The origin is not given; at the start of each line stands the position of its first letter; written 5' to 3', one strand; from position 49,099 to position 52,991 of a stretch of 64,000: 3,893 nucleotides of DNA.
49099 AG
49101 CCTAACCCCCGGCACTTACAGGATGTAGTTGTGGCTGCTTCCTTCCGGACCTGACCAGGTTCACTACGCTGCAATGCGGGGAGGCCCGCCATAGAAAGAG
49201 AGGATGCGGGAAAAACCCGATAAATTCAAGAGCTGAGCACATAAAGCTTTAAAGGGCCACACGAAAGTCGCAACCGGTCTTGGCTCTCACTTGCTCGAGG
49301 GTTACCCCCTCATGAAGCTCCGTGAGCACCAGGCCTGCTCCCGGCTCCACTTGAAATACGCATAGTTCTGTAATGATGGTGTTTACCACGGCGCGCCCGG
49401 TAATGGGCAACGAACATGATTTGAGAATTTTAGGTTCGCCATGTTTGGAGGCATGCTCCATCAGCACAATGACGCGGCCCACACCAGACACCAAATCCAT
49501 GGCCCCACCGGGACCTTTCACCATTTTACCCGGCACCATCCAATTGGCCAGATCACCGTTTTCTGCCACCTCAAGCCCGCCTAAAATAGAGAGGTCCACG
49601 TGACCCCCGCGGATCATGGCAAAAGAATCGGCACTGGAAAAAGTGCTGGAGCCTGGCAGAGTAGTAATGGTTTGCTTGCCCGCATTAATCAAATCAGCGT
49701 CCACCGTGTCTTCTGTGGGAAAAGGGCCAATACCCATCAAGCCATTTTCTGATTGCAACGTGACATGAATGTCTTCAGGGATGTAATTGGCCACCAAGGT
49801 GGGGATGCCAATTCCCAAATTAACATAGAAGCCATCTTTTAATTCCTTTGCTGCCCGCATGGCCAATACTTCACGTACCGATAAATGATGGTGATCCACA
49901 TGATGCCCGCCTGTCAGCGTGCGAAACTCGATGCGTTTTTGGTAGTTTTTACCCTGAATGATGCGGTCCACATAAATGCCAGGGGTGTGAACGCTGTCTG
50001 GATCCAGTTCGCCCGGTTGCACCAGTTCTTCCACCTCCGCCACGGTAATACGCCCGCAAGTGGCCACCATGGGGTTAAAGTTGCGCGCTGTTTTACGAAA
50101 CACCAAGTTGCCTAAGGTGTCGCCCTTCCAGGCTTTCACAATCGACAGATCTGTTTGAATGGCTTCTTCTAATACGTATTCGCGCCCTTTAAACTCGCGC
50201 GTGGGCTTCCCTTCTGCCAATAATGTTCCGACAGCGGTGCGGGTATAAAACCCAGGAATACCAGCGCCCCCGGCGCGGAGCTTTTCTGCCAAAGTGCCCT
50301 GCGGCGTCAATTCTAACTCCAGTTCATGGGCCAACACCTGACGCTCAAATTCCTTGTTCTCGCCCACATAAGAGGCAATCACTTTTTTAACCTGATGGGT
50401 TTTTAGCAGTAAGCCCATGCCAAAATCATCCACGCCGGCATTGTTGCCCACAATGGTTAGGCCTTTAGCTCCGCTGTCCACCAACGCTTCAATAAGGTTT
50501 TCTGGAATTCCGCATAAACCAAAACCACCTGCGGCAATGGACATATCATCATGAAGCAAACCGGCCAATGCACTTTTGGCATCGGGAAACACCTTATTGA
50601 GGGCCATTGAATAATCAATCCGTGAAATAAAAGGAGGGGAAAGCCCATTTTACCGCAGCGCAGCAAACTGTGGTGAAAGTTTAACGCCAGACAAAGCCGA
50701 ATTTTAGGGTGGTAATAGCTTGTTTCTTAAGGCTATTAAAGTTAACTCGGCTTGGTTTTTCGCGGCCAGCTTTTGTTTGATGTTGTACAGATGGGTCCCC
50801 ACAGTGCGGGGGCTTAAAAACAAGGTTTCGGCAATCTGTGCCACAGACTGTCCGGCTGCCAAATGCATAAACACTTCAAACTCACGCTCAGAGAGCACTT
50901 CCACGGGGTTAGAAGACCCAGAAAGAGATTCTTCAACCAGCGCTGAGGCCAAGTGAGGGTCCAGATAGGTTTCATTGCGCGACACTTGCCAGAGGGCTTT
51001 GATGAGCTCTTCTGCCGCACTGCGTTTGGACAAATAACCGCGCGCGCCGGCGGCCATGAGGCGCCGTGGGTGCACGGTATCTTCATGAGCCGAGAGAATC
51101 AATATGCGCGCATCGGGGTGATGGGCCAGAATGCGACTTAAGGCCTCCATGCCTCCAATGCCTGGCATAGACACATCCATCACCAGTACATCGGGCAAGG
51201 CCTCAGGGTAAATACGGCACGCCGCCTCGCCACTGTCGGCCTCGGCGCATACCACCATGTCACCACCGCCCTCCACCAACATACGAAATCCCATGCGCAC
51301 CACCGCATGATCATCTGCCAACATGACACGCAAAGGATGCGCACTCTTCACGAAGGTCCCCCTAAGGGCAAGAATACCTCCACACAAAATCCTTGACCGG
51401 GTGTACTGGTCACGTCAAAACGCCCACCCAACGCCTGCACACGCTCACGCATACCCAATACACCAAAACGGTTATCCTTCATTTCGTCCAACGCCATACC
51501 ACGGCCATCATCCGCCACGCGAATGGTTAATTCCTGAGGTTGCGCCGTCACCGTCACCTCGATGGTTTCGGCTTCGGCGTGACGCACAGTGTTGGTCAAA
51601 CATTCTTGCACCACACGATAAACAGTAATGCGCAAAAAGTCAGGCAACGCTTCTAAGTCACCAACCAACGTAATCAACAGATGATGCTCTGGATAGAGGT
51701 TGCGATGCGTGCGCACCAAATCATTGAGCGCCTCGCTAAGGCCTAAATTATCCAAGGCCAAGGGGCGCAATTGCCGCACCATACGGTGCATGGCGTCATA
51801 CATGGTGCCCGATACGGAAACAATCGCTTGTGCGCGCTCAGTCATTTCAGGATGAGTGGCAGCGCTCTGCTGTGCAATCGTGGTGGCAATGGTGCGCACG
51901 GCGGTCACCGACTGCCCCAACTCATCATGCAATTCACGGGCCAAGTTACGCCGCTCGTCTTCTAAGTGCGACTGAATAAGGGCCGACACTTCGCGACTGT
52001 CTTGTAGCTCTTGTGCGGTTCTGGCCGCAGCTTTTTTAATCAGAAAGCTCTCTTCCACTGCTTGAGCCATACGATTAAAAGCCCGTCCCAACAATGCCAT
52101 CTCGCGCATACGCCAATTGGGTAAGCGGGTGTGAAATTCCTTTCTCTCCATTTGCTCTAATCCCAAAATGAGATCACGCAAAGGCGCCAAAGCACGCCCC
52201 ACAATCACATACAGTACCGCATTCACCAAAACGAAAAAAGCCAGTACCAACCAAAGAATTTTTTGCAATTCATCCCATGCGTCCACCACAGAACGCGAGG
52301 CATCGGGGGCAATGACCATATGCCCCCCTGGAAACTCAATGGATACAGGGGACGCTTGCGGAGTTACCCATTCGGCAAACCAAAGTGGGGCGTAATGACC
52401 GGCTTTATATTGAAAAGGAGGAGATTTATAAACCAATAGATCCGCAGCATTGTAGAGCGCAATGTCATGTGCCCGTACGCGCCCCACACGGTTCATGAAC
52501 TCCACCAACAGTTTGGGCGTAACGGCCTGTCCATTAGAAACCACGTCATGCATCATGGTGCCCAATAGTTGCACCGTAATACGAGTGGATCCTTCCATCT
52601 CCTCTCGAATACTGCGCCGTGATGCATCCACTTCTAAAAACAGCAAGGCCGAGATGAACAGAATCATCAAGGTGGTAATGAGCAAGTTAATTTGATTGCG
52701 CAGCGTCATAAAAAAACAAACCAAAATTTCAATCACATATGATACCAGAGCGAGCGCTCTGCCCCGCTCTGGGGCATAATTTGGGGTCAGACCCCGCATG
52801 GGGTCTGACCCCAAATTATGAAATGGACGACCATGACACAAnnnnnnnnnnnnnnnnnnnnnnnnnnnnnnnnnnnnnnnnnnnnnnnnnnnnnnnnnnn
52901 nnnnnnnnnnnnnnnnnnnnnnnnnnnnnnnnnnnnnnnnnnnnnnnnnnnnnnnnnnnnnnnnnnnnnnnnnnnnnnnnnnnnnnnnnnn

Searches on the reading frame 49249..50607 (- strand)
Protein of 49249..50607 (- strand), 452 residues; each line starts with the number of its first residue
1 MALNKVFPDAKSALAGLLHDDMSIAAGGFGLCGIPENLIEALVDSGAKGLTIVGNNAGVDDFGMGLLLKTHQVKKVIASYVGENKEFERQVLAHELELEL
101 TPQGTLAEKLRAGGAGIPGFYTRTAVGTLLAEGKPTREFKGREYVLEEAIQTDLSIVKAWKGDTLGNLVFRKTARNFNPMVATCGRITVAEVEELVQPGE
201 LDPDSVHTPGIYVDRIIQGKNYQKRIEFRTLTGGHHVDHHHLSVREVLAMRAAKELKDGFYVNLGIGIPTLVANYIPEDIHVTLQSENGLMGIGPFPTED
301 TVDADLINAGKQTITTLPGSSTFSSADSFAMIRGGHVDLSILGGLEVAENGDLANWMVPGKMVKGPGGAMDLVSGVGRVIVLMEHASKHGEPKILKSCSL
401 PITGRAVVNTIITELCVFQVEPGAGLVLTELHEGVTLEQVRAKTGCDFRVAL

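Call 47: search_protein_families(library=pfam, proteins=[window:49249-50607:-], max_evalue=0.00001)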
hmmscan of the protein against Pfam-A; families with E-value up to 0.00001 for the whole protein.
window:49249-50607:- (452 aa): 1 family
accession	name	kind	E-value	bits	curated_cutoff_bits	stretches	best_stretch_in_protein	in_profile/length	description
PF01144.29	CoA_trans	-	3.5e-125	416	23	2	10-218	4-216/217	Coenzyme A transferase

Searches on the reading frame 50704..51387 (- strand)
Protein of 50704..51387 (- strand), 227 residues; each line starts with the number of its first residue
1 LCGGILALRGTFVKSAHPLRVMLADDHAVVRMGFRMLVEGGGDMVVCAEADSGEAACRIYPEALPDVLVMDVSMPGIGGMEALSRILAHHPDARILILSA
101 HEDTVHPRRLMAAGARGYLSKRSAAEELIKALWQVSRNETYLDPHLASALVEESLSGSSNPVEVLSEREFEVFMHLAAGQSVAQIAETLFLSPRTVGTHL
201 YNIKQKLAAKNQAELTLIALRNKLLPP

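Call 47: search_protein_families(library=pfam, proteins=[window:50704-51387:-], max_evalue=0.00001)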
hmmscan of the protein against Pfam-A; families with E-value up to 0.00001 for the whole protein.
window:50704-51387:- (227 aa): 2 families
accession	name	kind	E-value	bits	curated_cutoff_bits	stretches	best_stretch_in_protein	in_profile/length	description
PF00072.30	Response_reg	-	4.9e-25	88.3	30.2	1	21-132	1-110/111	Response regulator receiver domain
PF00196.25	GerE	-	6.6e-18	64.5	23.5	1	164-219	2-57/57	Bacterial regulatory proteins, luxR family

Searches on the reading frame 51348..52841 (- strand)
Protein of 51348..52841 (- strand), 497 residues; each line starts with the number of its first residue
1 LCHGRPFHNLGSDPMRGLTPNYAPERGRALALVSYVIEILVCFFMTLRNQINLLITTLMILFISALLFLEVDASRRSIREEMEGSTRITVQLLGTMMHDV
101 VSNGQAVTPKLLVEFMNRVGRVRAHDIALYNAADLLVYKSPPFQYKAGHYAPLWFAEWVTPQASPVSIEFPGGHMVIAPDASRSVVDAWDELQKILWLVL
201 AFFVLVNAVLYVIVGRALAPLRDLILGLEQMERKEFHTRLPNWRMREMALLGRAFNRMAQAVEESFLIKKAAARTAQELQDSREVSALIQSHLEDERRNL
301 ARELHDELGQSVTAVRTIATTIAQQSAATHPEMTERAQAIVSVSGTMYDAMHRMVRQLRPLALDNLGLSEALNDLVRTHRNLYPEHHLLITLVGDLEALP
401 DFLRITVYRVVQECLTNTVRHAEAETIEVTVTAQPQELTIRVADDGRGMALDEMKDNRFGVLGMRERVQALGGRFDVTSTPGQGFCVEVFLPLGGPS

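Call 47: search_protein_families(library=pfam, proteins=[window:51348-52841:-], max_evalue=0.00001)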
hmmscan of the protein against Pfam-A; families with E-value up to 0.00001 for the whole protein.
window:51348-52841:- (497 aa): 4 families
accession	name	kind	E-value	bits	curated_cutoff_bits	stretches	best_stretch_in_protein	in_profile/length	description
PF02518.31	HATPase_c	-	1.3e-16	61.5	26.4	1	406-493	5-109/111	Histidine kinase-, DNA gyrase B-, and HSP90-like ATPase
PF07730.19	HisKA_3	-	1.3e-11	45.3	24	1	296-362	1-67/68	Histidine kinase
PF00672.30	HAMP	-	8.1e-08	32.9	25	1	213-263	2-52/53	HAMP domain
PF13581.12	HATPase_c_2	-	7.8e-06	26.4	27.4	0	409-452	34-82/127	Histidine kinase-like ATPase domain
